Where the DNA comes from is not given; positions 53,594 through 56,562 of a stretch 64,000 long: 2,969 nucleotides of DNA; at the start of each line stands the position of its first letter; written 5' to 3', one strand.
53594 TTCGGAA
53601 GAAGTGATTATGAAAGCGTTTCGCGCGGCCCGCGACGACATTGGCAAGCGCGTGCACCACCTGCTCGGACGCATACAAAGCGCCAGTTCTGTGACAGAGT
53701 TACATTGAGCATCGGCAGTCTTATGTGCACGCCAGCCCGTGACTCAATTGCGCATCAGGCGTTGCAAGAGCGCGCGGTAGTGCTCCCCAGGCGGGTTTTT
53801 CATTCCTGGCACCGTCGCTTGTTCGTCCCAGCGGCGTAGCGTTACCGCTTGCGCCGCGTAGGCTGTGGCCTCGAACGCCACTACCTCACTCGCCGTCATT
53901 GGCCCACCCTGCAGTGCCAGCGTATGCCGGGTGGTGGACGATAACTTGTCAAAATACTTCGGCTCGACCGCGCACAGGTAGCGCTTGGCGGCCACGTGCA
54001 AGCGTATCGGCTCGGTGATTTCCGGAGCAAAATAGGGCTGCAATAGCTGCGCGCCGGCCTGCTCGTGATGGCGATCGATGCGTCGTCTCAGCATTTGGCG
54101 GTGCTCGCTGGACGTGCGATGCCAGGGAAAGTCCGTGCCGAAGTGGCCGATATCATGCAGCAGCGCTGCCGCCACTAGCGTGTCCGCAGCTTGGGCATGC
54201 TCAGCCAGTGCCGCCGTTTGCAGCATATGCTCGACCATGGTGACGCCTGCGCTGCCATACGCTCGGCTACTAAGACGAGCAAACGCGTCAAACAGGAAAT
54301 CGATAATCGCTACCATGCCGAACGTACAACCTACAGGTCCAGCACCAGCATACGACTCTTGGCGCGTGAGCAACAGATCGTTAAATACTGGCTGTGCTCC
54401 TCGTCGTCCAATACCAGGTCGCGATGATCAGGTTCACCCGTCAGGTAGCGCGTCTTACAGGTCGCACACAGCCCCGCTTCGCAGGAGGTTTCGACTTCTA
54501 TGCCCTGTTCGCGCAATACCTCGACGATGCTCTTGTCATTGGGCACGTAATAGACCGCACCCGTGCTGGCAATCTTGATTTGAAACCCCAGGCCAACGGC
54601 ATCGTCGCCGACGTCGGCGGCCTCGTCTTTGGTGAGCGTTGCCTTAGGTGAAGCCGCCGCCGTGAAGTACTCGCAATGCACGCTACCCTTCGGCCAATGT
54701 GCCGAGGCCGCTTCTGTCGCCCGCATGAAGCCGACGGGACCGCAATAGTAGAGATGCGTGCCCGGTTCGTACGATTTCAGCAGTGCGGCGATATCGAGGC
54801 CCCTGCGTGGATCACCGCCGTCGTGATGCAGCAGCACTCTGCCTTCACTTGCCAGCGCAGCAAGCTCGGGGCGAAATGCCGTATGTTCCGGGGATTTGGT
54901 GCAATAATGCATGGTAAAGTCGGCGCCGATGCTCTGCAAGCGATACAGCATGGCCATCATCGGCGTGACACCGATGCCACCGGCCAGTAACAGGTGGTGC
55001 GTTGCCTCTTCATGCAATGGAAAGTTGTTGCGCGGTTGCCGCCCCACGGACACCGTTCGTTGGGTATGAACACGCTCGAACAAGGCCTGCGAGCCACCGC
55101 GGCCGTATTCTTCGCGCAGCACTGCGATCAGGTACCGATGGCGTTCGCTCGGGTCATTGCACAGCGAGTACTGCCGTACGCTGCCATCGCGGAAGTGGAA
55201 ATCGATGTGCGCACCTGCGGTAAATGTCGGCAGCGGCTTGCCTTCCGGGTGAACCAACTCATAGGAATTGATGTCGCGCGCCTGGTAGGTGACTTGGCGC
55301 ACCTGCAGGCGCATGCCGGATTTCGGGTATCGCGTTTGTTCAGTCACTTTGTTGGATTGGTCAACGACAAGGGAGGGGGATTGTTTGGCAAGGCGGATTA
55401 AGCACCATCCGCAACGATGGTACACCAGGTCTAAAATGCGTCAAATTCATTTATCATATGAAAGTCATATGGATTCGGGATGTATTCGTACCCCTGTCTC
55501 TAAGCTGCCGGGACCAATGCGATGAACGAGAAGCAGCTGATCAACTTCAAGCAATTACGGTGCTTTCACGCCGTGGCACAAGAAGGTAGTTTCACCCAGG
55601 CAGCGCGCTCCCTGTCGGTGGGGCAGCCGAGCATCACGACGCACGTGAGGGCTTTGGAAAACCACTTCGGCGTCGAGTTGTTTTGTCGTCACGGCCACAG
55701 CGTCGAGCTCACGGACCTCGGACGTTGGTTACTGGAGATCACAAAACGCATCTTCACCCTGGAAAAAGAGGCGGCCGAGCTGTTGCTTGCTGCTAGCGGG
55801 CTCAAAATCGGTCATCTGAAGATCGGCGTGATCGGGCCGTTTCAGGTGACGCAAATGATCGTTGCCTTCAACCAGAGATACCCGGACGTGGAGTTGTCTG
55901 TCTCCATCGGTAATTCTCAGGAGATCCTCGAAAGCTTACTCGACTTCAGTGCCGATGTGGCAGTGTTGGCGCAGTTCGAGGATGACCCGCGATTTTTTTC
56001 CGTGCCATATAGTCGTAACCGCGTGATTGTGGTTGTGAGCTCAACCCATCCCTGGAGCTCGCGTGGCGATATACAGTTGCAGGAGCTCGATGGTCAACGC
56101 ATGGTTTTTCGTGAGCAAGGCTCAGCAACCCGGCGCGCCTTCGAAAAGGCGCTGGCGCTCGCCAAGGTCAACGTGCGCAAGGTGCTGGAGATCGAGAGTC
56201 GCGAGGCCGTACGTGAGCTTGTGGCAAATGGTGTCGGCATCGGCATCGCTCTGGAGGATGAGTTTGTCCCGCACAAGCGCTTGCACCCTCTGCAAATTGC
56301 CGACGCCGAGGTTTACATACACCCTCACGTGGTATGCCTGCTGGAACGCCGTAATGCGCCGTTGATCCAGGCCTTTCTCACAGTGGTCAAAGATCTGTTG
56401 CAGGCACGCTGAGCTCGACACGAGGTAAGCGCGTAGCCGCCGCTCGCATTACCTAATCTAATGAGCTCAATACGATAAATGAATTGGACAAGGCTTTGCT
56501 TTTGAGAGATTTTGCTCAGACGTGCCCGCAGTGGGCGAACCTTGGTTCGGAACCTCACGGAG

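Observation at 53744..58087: Rieske oxygenase + PDR-type reductase + PhnZ-family HD oxygenase: a candidate new oxidative C-P cleavage route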

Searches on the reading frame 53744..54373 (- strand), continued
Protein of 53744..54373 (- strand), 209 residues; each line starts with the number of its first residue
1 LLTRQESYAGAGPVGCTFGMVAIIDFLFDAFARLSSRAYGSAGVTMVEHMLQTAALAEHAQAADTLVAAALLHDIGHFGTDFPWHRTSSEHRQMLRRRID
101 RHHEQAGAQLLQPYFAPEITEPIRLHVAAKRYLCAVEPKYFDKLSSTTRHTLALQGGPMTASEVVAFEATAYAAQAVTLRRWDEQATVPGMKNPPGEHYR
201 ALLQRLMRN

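Call 83: search_protein_families(library=ncbifam, proteins=[L172:1432-3213:+, L172:7630-8241:+, L172:8802-9572:+, L172:7001-7633:+, L171:5100-6962:+, L172:4350-5852:+], max_evalue=0.00001)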
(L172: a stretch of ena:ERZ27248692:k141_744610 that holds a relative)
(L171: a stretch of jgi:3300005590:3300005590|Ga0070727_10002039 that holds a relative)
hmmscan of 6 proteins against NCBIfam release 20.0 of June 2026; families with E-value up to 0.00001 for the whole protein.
L172:1432-3213:+ (593 aa): 16 families
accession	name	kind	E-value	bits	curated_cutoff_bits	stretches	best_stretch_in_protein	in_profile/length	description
NF004889.0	PRK06252.1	subfamily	4.3e-73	246.3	244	1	2-334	3-338/340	methylcobalamin:coenzyme M methyltransferase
NF040654.1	MtaA_Meth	equivalog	7.2e-70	235.6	400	1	3-333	1-336/337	methylcobamide:CoM methyltransferase MtaA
TIGR01463.1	mtaA_cmuA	subfamily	4.8e-67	226.6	235.4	1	3-333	3-339/340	MtaA/CmuA family methyltransferase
NF041608.1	methylcob_mtaseMtbA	equivalog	5.9e-56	190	600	1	3-327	4-332/339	methylcobamide:CoM methyltransferase MtbA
NF047996.1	corrin_MtgC_2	exception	4.2e-49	166.9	370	1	376-567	8-199/212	glycine betaine-specific corrinoid protein MtgC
NF047995.1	corrinoid_MtgC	exception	7.4e-43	146.5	310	1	380-575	12-210/215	glycine betaine-specific corrinoid protein MtgC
NF041607.1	dimeth_corrin_MtbC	equivalog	2.8e-42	144.5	350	1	378-575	3-200/203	dimethylamine corrinoid protein MtbC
TIGR02370.1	pyl_corrinoid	subfamily_domain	2.3e-41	141.3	215.3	1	376-567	2-194/197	methyltransferase cognate corrinoid protein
TIGR02082.1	metH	equivalog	4.3e-36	124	1010.85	1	394-563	669-837/1182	methionine synthase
NF040655.1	MtaC_Meth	equivalog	1e-29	103.4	420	1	371-579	31-239/253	methanol--corrinoid protein MtaC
NF007024.0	PRK09490.1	equivalog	2e-28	98.7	1497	1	402-549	692-841/1234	methionine synthase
NF040669.1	MtaC2_Meth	equivalog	8.7e-28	97.4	450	1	372-580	42-248/267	methanol--corrinoid protein MtaC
TIGR01464.1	hemE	equivalog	1.8e-15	56.8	302.95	1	42-288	39-291/338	uroporphyrinogen decarboxylase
NF002612.0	PRK02261.1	equivalog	1.4e-12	47.3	110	1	459-547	5-92/148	methylaspartate mutase subunit S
TIGR01501.1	MthylAspMutase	equivalog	3.4e-10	39.8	135.8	1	459-547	3-90/134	methylaspartate mutase subunit S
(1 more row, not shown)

L172:7630-8241:+ (203 aa): 3 families
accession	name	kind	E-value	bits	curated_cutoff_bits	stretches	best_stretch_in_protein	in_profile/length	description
NF008003.0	PRK10729.1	equivalog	2.9e-56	190.1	248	1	8-203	14-209/210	ADP-ribose diphosphatase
TIGR00052.1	TIGR00052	subfamily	4.8e-41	140.4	79.55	1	12-192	5-187/188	nudix-type nucleoside diphosphatase, YffH/AdpP family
NF011585.0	PRK15009.1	equivalog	9.4e-20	71.1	234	1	10-191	5-184/191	GDP-mannose pyrophosphatase NudK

L172:8802-9572:+ (256 aa): 0 families

L172:7001-7633:+ (210 aa): 3 families
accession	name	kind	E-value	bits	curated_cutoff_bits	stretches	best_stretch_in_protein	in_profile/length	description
NF049941.1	HyMthAminphonOxyTmpB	equivalog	1.2e-49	168.6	300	1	19-200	6-179/188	(R)-1-hydroxy-2-trimethylaminoethylphosphonate oxygenase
TIGR03276.1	Phn-HD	hypoth_equivalog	6.1e-49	166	214.6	1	19-202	2-177/179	phosphonate degradation HD-domain oxygenase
NF052439.1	HMPDioxPhnZ1GIM8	equivalog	1e-42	145.9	300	1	35-199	36-193/199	hydroxymethylphosphonate dioxygenase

L171:5100-6962:+ (620 aa): 18 families
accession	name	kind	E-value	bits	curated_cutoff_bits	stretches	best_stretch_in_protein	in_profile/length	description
TIGR02370.1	pyl_corrinoid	subfamily_domain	8.7e-57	191.7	215.3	1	415-607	2-197/197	methyltransferase cognate corrinoid protein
NF047996.1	corrin_MtgC_2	exception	4.5e-56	189.7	370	1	412-615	5-210/212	glycine betaine-specific corrinoid protein MtgC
NF047995.1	corrinoid_MtgC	exception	5.5e-54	182.9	310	1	411-617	4-215/215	glycine betaine-specific corrinoid protein MtgC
NF041607.1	dimeth_corrin_MtbC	equivalog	5.2e-52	176.3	350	1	416-613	2-201/203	dimethylamine corrinoid protein MtbC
TIGR02082.1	metH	equivalog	3.5e-48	164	1010.85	1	404-607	639-850/1182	methionine synthase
NF040669.1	MtaC2_Meth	equivalog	3.1e-41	141.5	450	1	410-615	41-246/267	methanol--corrinoid protein MtaC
NF007024.0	PRK09490.1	equivalog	8.7e-41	139.7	1497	1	438-591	688-846/1234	methionine synthase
NF040655.1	MtaC_Meth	equivalog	7.2e-37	126.8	420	1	409-616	33-239/253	methanol--corrinoid protein MtaC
NF002612.0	PRK02261.1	equivalog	4.1e-13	49.1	110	1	498-585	5-93/148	methylaspartate mutase subunit S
NF052513.1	TransRegCarH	equivalog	8.8e-13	48.1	400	1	407-598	79-262/274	HTH-type transcriptional repressor CarH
TIGR01463.1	mtaA_cmuA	subfamily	1.8e-09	37.3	235.4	1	30-232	27-225/340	MtaA/CmuA family methyltransferase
NF004889.0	PRK06252.1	subfamily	2.4e-09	36.6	244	1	50-234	48-228/340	methylcobalamin:coenzyme M methyltransferase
TIGR01501.1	MthylAspMutase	equivalog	5e-09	36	135.8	1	498-585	3-91/134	methylaspartate mutase subunit S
TIGR00640.1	acid_CoA_mut_C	subfamily_domain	6.9e-08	32.6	57.45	1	499-585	5-92/132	methylmalonyl-CoA mutase C-terminal domain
NF052385.1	Lys_5_6_beta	equivalog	1.2e-06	28.4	280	1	524-602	138-222/241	lysine 5,6-aminomutase subunit beta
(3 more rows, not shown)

L172:4350-5852:+ (500 aa): 2 families
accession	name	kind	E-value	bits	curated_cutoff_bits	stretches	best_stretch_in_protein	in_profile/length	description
NF052579.1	BetMthstMoxSdmAMthl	equivalog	1.1e-10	41.1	600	1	62-163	33-131/351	4beta-methylsterol monooxygenase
NF042946.1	3PPDioc_HcaE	equivalog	3.7e-06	26.2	830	0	66-213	58-217/450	3-phenylpropionate/cinnamic acid dioxygenase subunit alpha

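Call 91: find_encoding_contigs(protein=P0142, flank=8000, max_places=1)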
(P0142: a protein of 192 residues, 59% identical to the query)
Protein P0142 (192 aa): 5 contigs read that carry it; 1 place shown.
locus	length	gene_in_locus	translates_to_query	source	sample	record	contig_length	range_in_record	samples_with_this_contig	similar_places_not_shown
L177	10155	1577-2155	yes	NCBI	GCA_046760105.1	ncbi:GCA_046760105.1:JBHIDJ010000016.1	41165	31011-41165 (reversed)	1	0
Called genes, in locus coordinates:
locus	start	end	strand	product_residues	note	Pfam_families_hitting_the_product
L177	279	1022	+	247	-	PF00702:Hydrolase, PF13419:HAD_2, PF13242:Hydrolase_like (weak)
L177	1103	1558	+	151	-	PF00903:Glyoxalase, PF13669:Glyoxalase_4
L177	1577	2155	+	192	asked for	PF01966:HD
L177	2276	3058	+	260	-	PF00106:adh_short, PF08659:KR, PF23441:SDR, PF13561:adh_short_C2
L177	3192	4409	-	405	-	PF00202:Aminotran_3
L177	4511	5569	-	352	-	PF01113:DapB_N, PF19328:DAP_DH_C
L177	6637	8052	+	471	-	PF00202:Aminotran_3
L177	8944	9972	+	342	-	PF13416:SBP_bac_8, PF01547:SBP_bac_1, PF13343:SBP_bac_6, PF13531:SBP_bac_11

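Call 92: find_encoding_contigs(protein=P0180, flank=8000, max_places=1)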
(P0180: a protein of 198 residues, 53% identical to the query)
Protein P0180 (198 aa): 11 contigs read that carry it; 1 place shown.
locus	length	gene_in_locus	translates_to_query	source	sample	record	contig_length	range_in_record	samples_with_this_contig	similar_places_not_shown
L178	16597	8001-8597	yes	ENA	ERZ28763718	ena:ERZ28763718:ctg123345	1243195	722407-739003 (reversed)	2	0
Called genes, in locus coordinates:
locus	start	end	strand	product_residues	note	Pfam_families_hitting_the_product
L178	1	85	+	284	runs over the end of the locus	PF02548:Pantoate_transf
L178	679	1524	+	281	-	PF00892:EamA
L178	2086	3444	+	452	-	PF05598:DUF772, PF01609:DDE_Tnp_1, PF13751:DDE_Tnp_1_6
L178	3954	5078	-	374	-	PF00126:HTH_1, PF03466:LysR_substrate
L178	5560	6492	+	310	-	PF00487:FA_desaturase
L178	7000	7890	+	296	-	PF02668:TauD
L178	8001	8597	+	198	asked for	PF01966:HD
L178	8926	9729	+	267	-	PF01515:PTA_PTB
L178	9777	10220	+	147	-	PF02310:B12-binding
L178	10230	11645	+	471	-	PF00501:AMP-binding (faint), PF14535:AMP-binding_C_2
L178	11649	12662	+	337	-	PF03308:MeaB, PF01656:CbiA (faint)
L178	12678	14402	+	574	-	PF01642:MM_CoA_mutase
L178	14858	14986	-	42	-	-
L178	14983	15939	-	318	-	PF00106:adh_short, PF08659:KR (weak), PF13561:adh_short_C2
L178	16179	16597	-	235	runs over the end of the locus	PF00072:Response_reg, PF00486:Trans_reg_C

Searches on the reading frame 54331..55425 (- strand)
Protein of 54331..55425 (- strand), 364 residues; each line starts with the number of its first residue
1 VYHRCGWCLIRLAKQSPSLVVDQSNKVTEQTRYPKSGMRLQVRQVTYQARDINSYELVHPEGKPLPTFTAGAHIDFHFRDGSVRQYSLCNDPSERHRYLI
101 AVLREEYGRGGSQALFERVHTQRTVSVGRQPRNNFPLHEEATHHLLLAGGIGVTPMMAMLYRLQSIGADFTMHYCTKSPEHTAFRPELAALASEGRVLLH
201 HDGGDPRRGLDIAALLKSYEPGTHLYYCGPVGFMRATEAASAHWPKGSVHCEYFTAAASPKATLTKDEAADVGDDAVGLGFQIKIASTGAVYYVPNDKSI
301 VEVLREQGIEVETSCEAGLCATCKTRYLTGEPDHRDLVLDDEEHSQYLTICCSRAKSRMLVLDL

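Call 4: search_protein_families(library=pfam, proteins=[window:54331-55425:-], max_evalue=0.01)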
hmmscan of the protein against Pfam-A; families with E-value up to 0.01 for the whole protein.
window:54331-55425:- (364 aa): 3 families
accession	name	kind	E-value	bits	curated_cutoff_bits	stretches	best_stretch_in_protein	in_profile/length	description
PF00111.32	Fer2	-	1.2e-12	48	21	1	286-356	4-77/77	2Fe-2S iron-sulfur cluster binding domain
PF00175.26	NAD_binding_1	-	4.7e-07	30.9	22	1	146-238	1-108/109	Oxidoreductase NAD-binding domain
PF22290.1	DmmA-like_N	-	8.9e-07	29.8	33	1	133-237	10-110/124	Dimethylamine monooxygenase subunit DmmA-like, N-terminal domain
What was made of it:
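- Checked: Reductase: 54331-55314(-), 327 aa. It has NAD_binding_1 and a C-terminal Fer2 domain (call 4).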

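Call 5: search_protein_families(library=ncbifam, proteins=[window:54331-55425:-], max_evalue=0.01)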
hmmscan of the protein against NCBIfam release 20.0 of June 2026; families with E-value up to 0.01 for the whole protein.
window:54331-55425:- (364 aa): 18 families
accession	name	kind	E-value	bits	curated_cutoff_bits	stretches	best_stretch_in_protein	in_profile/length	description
NF009805.0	PRK13289.1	equivalog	5.9e-23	81.4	432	1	40-258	157-396/399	NO-inducible flavohemoprotein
TIGR02160.1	PA_CoA_Oxy5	hypoth_equivalog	1.7e-20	73.2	420.8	2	223-363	208-350/352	1,2-phenylacetyl-CoA epoxidase subunit PaaE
NF058606.1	GlBtMonoRdsGbcB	equivalog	8.2e-19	67.7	500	2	224-361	215-360/362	glycine betaine monooxygenase reductase subunit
NF007964.0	PRK10684.1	equivalog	5e-18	65.1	383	1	34-355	6-325/333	NADH oxidoreductase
NF045803.1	MethMoxFADbindMmoC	equivalog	3.8e-13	48.9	500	2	67-254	139-340/343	aromatic/alkene monooxygenase hydroxylase FAD-binding subunit MmoC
NF040810.1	BenC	equivalog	2.6e-12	46.5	430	1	29-173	96-237/333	benzoate 1,2-dioxygenase electron transfer component BenC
NF004317.0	PRK05713.1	equivalog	2.4e-08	33.6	338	1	289-353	8-73/312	iron-sulfur-binding ferredoxin reductase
TIGR02008.1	fdx_plant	subfamily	1.4e-07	31.2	81.15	1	290-357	15-84/97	ferredoxin [2Fe-2S]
NF007985.1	PRK10713.1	equivalog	4.9e-06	26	75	1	291-354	10-73/81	class I ribonucleotide reductase maintenance protein YfaE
NF008822.0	PRK11872.1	equivalog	1.1e-05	24.7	402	0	82-173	152-241/341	anthranilate 1,2-dioxygenase electron transfer component AntC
NF040830.1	sulfhyd_ShyC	equivalog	2.5e-05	23.6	600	1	41-196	13-165/288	NAD(P)-dependent hydrogenase/sulfhydrogenase 2 subunit gamma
NF006220.0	PRK08345.1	subfamily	3.2e-05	23.3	395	1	40-192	16-167/294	cytochrome-c3 hydrogenase subunit gamma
NF000799.0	PRK00054.1-4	equivalog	6.3e-05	22.2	314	1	85-239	54-204/258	dihydroorotate dehydrogenase electron transfer subunit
NF000796.0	PRK00054.1-1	equivalog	0.00035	19.9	224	1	140-236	89-184/254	dihydroorotate dehydrogenase electron transfer subunit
NF000798.0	PRK00054.1-3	equivalog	0.0014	18.3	219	1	103-172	65-132/244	dihydroorotate dehydrogenase electron transfer subunit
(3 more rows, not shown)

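Call 84: search_solved_structures(query=window:54334-55314:-, max_evalue=1e-8, show_alignments=0)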
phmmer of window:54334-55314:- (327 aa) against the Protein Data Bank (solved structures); distinct sequences matched with E-value up to 1e-8: 9.
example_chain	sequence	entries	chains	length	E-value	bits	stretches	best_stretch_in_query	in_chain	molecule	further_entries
2pia_A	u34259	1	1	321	8.6e-77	261.9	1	2-327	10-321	PHTHALATE DIOXYGENASE REDUCTASE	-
6laa_A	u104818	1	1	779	3.6e-56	194.1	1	4-327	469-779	Cytochrome P450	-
6kbh_A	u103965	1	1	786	3.9e-53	184.2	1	14-326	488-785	Cytochrome P450 monooxygenase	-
7ylr_A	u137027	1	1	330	5.9e-46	160.6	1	16-327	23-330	Ferredoxin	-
4eh1_A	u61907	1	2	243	2.6e-12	50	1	5-218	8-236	Flavohemoprotein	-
6icm_D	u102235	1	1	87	5.7e-12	48.9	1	244-327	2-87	Oxidoreductase NdmD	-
4n58_A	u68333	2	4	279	2.7e-10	43.4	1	244-321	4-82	Pectocin M2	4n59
1roe_A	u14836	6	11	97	6.2e-09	38.9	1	255-319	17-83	FERREDOXIN | Ferredoxin-1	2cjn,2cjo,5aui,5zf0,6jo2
6khi_1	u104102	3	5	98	6.4e-09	38.9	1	255-319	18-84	Ferredoxin-1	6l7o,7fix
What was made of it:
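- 54331..55314 (-): Class-IA (PDR-type) NAD(P)H reductase with a C-terminal plant-type 2Fe-2S domain. Calls 4 and 84 (2PIA, 262 bits, full length).
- Checked: Its best solved relative is phthalate dioxygenase reductase 2PIA, matched full length at 262 bits (call 84).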

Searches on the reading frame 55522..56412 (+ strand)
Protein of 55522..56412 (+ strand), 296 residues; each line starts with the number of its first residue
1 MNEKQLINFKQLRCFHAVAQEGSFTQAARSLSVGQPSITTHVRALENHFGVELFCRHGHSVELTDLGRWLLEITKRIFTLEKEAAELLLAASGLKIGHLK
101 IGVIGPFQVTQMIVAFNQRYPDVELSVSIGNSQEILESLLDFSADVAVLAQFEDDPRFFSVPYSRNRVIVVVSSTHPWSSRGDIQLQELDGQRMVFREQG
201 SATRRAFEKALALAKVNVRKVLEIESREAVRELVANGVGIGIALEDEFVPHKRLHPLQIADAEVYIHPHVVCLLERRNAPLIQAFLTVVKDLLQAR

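Call 4: search_protein_families(library=pfam, proteins=[window:55522-56412:+], max_evalue=0.01)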
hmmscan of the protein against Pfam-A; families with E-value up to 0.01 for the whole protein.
window:55522-56412:+ (296 aa): 3 families
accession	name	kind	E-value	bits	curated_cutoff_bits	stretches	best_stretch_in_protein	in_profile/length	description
PF03466.25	LysR_substrate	-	8.4e-39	133.6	28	1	96-292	5-207/209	LysR substrate binding domain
PF00126.33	HTH_1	-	2.8e-21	75.6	26.6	1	9-68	1-60/60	Bacterial regulatory helix-turn-helix protein, lysR family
PF12727.12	PBP_like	-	3.2e-05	23.6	27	1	185-242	85-151/193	PBP superfamily domain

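Call 5: search_protein_families(library=ncbifam, proteins=[window:55522-56412:+], max_evalue=0.01)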
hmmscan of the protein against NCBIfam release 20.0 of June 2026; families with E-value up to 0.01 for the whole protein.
window:55522-56412:+ (296 aa): 53 families (the best 25 are shown)
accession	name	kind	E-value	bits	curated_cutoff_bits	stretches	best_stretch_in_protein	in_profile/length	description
TIGR03339.1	phn_lysR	subfamily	5.4e-98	327.7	341.1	1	11-288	1-278/279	aminoethylphosphonate catabolism associated LysR family transcriptional regulator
NF040786.1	LysR_Sec_metab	equivalog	3.1e-50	170.9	250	1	7-291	1-296/298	selenium metabolism-associated LysR family transcriptional regulator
NF045990.1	TransRegCbbRRhodb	equivalog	1.6e-36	126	450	1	5-269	4-276/304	LysR family regulator CbbR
NF040889.1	trans_reg_YeiE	equivalog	1.2e-35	123.2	480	1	7-241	3-235/288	DNA-binding transcriptional regulator YeiE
NF047711.1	PutUtilRegPtrR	equivalog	2.2e-34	118.8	400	1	8-242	2-233/283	putrescine utilization regulator PtrR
NF008416.0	PRK11242.1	equivalog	3.5e-34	118.5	277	1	10-289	4-287/300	transcriptional regulator CynR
NF047520.1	trans_act_CidR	equivalog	1.9e-33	115.9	415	1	8-288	2-287/292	cidABC operon transcriptional activator CidR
NF008095.0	PRK10837.1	subfamily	3.7e-32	111.7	281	1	7-241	3-235/290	LysR family transcriptional regulator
NF009327.0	PRK12684.1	subfamily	2.1e-29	102.8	402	1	8-283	2-282/313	CysB family HTH-type transcriptional regulator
NF053705.1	TransRegGltCGpos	equivalog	3.6e-29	101.9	350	1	8-292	2-292/300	glutamate biosynthesis transcriptional regulator GltC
NF008361.0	PRK11151.1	equivalog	5.1e-28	98.2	329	1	8-253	2-250/305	DNA-binding transcriptional regulator OxyR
NF007439.0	PRK09986.1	equivalog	6.3e-27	94.7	290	1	1-242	1-248/296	LysR family transcriptional regulator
NF008352.0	PRK11139.1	subfamily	1.3e-25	90.2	288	1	4-286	3-285/305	transcriptional regulator GcvA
NF045775.1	acetoin_reg_AlsR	exception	2e-25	89.9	430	1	9-243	3-242/290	acetoin biosynthesis transcriptional regulator AlsR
NF009324.0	PRK12679.1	equivalog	1.9e-24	86.3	491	1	7-246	1-246/316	HTH-type transcriptional regulator Cbl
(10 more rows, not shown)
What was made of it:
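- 55522..56412 (+): LysR-family regulator of the phosphonate-catabolism type. TIGR03339 scores 327.7 bits against a cut-off of 341 (call 5).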
